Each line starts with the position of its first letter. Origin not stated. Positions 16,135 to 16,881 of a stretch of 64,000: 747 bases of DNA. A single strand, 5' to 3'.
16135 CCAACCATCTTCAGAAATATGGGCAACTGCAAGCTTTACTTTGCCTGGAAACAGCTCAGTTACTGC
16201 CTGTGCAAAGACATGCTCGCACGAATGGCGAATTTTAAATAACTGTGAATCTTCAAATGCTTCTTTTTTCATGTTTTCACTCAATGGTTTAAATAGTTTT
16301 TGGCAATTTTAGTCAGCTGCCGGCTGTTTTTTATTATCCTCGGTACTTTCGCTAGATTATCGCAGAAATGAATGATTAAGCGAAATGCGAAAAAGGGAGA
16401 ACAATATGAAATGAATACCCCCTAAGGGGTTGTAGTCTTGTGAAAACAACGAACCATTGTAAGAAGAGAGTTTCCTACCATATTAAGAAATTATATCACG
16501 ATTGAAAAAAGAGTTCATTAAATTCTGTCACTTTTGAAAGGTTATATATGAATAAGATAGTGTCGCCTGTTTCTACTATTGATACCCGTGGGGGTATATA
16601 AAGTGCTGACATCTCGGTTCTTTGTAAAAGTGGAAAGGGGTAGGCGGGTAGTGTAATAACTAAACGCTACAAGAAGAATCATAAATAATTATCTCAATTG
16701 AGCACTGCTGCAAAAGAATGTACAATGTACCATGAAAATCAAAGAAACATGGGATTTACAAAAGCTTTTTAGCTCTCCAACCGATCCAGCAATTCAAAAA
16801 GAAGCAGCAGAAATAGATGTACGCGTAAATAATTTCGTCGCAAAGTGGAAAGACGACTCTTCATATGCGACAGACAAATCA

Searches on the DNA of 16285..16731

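Call 77: search_rna_families(source=window, start=16285, end=16731, threshold=evalue, max_evalue=1)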
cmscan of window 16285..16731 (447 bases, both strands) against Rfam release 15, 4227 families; matches with E-value up to 1: 1.
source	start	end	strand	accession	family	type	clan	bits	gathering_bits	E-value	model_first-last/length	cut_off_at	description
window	16285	16340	+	RF04288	mir-9201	Gene; miRNA;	CL00147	16.9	95.5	0.85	25-81/81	5'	mir-9201 microRNA precursor family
